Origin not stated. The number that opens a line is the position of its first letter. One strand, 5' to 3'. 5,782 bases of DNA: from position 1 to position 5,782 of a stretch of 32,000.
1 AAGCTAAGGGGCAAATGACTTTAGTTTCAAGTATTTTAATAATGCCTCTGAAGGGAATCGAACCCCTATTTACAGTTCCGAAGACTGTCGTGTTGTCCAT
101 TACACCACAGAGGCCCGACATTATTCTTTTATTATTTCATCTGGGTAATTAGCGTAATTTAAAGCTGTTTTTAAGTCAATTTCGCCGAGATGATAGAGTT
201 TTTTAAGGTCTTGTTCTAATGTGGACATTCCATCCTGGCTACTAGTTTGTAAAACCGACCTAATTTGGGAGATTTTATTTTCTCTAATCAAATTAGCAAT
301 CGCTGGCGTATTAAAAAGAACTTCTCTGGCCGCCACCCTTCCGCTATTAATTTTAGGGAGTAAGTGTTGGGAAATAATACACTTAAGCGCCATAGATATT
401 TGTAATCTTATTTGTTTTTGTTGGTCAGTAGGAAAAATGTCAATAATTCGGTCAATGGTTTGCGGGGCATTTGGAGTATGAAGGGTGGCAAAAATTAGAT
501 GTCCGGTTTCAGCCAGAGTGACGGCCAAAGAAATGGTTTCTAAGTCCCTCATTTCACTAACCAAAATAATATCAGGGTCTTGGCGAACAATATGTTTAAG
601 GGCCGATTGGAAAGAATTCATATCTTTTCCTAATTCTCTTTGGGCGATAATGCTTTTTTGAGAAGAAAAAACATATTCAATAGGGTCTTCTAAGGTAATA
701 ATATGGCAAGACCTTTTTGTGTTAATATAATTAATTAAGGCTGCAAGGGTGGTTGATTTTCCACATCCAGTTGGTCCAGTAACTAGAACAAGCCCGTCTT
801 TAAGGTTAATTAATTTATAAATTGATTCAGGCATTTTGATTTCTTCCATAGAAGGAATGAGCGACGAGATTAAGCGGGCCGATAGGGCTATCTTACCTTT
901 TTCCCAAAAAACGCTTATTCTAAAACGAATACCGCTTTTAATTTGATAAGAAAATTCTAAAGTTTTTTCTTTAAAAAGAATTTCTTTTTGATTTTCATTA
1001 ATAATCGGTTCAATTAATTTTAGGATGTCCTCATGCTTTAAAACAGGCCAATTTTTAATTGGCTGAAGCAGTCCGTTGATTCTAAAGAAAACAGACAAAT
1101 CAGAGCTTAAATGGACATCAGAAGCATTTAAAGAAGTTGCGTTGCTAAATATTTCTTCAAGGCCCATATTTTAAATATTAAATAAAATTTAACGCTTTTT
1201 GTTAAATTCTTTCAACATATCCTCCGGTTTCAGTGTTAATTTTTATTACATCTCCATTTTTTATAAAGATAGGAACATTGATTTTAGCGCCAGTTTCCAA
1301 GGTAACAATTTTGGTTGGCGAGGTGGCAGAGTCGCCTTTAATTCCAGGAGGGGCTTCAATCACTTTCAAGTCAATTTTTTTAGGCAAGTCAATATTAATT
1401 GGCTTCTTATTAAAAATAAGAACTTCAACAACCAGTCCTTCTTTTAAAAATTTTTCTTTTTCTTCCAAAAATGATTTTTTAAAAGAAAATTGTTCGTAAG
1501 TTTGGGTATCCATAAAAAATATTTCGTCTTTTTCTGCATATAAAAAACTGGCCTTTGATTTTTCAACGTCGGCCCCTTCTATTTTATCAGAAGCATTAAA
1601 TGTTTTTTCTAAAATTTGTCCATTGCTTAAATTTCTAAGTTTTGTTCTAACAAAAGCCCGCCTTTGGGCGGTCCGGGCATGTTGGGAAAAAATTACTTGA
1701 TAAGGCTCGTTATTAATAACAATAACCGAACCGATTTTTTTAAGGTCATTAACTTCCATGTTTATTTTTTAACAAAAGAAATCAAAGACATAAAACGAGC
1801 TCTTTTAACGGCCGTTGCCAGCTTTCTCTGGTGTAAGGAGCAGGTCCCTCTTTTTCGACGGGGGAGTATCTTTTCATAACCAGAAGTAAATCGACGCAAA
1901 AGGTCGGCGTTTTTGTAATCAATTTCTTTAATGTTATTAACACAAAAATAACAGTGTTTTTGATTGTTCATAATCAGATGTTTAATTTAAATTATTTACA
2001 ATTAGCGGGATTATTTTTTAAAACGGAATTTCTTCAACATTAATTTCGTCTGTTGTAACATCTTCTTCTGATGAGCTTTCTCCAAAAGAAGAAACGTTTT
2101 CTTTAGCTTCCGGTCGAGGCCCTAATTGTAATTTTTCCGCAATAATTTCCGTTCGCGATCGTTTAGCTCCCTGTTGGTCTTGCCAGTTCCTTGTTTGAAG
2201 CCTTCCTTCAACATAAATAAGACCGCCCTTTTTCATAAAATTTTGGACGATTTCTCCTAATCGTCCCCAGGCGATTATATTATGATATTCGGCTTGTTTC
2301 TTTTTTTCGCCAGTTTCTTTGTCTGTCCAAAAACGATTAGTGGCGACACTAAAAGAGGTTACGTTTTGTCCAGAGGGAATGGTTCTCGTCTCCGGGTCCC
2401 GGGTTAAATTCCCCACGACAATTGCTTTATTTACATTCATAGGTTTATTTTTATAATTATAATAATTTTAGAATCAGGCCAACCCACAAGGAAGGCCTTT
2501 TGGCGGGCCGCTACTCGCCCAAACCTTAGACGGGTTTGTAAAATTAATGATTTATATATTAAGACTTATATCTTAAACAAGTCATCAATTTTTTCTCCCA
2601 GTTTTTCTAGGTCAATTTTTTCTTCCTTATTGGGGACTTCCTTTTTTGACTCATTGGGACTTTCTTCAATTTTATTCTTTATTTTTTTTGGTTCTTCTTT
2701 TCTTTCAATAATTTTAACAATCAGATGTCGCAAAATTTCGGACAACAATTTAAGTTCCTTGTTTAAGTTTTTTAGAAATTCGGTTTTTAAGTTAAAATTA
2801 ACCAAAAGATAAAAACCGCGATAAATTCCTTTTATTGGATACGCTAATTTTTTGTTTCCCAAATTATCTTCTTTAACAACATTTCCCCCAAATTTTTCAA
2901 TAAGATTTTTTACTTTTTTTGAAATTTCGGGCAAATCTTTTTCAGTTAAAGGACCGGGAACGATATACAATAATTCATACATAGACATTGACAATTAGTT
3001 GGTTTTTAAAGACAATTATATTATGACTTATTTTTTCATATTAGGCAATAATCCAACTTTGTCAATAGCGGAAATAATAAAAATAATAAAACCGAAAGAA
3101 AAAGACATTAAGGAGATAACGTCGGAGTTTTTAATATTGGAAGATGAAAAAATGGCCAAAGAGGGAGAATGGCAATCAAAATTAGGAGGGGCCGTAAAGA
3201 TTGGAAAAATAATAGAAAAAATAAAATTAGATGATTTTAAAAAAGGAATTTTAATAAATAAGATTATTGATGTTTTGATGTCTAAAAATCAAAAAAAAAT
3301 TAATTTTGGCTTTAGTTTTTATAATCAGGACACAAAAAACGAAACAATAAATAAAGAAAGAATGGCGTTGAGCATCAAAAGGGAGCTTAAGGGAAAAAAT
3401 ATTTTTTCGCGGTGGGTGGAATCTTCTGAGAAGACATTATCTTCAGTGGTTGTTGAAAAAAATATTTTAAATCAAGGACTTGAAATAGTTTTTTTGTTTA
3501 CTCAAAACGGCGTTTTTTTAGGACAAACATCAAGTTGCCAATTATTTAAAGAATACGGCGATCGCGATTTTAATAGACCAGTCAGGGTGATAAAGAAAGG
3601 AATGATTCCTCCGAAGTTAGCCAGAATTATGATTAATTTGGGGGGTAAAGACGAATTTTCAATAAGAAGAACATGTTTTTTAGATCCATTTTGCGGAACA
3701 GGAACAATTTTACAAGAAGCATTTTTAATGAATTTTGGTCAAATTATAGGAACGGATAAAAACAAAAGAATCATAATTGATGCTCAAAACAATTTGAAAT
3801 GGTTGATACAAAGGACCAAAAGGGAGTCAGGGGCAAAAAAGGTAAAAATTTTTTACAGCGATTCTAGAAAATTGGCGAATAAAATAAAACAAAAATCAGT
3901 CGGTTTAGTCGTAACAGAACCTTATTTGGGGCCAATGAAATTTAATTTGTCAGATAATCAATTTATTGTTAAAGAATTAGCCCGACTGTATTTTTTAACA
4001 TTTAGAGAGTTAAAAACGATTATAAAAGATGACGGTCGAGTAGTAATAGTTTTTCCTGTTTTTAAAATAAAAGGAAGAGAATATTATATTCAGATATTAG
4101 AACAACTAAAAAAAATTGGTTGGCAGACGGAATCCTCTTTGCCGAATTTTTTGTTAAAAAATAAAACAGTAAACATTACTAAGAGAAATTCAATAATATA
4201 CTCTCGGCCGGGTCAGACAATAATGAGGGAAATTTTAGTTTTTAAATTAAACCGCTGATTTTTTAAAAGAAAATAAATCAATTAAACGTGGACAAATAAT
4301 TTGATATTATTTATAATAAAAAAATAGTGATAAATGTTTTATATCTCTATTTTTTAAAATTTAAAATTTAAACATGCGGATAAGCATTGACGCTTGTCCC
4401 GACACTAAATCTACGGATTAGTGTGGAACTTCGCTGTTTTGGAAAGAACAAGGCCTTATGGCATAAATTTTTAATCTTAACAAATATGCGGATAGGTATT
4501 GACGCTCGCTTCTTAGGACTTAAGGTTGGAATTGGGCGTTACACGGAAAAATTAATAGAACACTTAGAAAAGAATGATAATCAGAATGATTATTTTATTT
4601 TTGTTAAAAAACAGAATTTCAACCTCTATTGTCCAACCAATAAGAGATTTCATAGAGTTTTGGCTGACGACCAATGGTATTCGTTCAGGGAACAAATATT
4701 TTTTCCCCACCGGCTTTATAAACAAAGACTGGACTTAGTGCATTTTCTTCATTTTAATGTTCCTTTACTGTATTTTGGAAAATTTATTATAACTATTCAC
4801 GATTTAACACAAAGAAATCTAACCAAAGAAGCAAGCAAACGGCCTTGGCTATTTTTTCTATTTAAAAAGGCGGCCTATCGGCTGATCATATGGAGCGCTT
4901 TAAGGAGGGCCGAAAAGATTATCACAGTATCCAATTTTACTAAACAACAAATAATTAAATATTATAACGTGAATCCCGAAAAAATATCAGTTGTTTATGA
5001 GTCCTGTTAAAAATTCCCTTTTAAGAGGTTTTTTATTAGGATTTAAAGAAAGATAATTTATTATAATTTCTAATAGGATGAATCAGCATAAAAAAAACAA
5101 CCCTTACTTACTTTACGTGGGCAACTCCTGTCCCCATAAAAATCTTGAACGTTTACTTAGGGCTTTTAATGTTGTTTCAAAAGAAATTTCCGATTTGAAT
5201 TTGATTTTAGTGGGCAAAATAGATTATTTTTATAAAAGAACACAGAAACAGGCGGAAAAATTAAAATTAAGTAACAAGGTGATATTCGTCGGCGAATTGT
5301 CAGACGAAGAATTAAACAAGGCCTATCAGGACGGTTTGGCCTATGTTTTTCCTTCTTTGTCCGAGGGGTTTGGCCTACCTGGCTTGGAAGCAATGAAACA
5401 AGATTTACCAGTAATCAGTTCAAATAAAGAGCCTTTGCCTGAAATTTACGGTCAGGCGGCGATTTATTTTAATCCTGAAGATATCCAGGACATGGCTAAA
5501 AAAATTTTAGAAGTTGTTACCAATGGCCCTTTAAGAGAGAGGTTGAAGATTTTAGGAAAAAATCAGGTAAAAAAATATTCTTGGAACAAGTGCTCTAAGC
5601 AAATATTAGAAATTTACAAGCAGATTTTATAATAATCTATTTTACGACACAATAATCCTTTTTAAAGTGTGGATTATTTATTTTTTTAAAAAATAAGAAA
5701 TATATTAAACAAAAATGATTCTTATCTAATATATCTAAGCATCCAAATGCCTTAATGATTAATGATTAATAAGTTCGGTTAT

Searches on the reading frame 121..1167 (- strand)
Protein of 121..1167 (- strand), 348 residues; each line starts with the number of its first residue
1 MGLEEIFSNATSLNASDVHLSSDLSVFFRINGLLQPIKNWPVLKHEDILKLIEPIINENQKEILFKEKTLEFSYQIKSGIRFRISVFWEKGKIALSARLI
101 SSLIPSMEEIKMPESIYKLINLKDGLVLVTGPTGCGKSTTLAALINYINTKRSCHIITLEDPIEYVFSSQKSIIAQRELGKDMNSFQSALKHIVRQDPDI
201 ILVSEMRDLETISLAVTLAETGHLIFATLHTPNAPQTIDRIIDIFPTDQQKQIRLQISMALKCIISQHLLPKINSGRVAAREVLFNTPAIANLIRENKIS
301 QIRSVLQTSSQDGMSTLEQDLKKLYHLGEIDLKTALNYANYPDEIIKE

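Call 30: search_protein_families(library=pfam, proteins=[window:121-1167:-], max_evalue=0.001)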
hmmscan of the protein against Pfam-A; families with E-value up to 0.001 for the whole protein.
window:121-1167:- (348 aa): 11 families
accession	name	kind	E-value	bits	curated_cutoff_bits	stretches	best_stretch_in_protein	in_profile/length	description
PF00437.27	T2SSE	-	6.9e-46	157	24.9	1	4-275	13-283/370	Type II/IV secretion system protein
PF00265.24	TK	-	3.9e-05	24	20.6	1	126-247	3-129/176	Thymidine kinase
PF13173.12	AAA_14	-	0.00017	22.1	27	1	126-171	4-49/129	AAA domain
PF00004.35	AAA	-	0.00018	22.4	21.2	1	127-207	1-67/131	ATPase family associated with various cellular activities (AAA)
PF13191.12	AAA_16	-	0.00037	21.5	32.6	1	125-163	25-60/167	AAA ATPase domain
PF13476.12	AAA_23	-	0.00041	21.5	27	1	120-144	15-39/201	AAA domain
PF20720.3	nSTAND3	-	0.00041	20.5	27.2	0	123-167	16-61/155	Novel STAND NTPase 3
PF03215.21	Rad17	-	0.00057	20.3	23.8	0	119-146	40-67/186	Rad17 P-loop domain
PF13401.12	AAA_22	-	0.00064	20.5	27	0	124-158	5-40/130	AAA domain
PF12775.13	AAA_7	-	0.00072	19.6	25.8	0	100-157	10-67/181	P-loop containing dynein motor region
PF24883.2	NPHP3_N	-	0.0009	19.9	24.8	0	125-201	23-87/164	Nephrocystin 3, N-terminal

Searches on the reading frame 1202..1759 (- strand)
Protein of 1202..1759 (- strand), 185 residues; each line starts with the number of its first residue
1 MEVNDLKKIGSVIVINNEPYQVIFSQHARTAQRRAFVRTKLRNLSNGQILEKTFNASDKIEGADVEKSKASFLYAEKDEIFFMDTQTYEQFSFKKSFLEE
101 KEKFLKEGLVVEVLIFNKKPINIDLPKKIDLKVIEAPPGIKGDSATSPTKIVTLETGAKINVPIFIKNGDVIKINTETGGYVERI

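Call 30: search_protein_families(library=pfam, proteins=[window:1202-1759:-], max_evalue=0.001)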
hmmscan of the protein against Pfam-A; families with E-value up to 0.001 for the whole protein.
window:1202-1759:- (185 aa): 3 families
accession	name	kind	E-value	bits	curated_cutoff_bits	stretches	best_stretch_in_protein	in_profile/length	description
PF09285.17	Elong-fact-P_C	-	3.9e-24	84.6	25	1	129-184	1-56/56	Elongation factor P, C-terminal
PF08207.18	EFP_N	-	6.7e-18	64.9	23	1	3-60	2-58/58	Elongation factor P (EF-P) KOW-like domain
PF01132.26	EFP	-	1.2e-17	64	27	1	69-121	2-54/54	Elongation factor P (EF-P) OB domain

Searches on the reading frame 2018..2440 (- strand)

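Call 30: search_protein_families(library=pfam, proteins=[window:2018-2440:-], max_evalue=0.001)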
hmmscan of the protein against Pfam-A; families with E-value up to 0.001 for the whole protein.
window:2018-2440:- (140 aa): 1 family
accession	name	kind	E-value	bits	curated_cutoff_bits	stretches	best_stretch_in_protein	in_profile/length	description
PF00436.31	SSB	-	3.5e-37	127.1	26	1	3-106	1-103/104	Single-strand binding protein family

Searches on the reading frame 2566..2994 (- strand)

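Call 30: search_protein_families(library=pfam, proteins=[window:2566-2994:-], max_evalue=0.001)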
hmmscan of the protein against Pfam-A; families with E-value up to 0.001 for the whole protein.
window:2566-2994:- (142 aa): 1 family
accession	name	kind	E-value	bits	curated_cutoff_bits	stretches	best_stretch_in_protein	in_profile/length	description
PF01250.22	Ribosomal_S6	-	2.1e-23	82.8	27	1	6-94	2-90/90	Ribosomal protein S6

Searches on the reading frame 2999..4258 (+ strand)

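Call 30: search_protein_families(library=pfam, proteins=[window:2999-4258:+], max_evalue=0.001)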
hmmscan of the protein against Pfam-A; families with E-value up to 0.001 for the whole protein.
window:2999-4258:+ (419 aa): 4 families
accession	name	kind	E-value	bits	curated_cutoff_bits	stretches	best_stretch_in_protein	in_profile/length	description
PF01170.24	UPF0020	-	1.1e-10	42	22.3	1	198-353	6-167/197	RMKL-like, methyltransferase domain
PF01555.25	N6_N4_Mtase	-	2.1e-07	31.6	26.7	1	93-260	103-217/221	DNA methylase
PF13847.12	Methyltransf_31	-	8.2e-06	26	27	1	227-354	7-113/145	Methyltransferase domain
PF02086.21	MethyltransfD12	-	0.00051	20.3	22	0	223-296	20-98/253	D12 class N6 adenine-specific DNA methyltransferase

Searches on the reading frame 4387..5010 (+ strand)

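Call 30: search_protein_families(library=pfam, proteins=[window:4387-5010:+], max_evalue=0.001)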
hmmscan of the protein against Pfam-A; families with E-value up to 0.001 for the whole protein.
window:4387-5010:+ (207 aa): 2 families
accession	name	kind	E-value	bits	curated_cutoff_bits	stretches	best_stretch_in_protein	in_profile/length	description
PF13439.12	Glyco_transf_4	-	7.6e-14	52.5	28.5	1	48-204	3-163/170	Glycosyltransferase Family 4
PF13579.12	Glyco_trans_4_4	-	0.00076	20.3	29.7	0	133-203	97-155/158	Glycosyl transferase 4-like domain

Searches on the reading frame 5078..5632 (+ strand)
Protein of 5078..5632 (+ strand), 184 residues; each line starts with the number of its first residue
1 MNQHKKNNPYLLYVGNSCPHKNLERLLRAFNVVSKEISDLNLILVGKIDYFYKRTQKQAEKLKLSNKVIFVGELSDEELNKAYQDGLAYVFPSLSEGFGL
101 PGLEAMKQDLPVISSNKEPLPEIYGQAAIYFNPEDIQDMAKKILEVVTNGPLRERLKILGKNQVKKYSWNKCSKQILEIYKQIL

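Call 21: find_encoding_contigs(protein=window:5078-5632:+, flank=10000, max_places=10)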
Protein window:5078-5632:+ (184 aa): 2 contigs read that carry it; 2 places shown.
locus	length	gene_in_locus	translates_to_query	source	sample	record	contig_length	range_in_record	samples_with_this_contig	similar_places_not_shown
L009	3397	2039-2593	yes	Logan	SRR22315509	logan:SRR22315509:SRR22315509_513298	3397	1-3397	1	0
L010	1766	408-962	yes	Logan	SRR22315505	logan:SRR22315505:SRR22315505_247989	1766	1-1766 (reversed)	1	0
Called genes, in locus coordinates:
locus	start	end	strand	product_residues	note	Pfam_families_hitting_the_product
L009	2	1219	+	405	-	?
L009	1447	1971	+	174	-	PF13439:Glyco_transf_4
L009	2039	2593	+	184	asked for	PF00534:Glycos_transf_1, PF20706:GT4-conflict (weak), PF13692:Glyco_trans_1_4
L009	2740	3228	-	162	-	-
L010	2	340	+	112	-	?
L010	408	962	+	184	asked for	PF00534:Glycos_transf_1, PF20706:GT4-conflict (weak), PF13692:Glyco_trans_1_4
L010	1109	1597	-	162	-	-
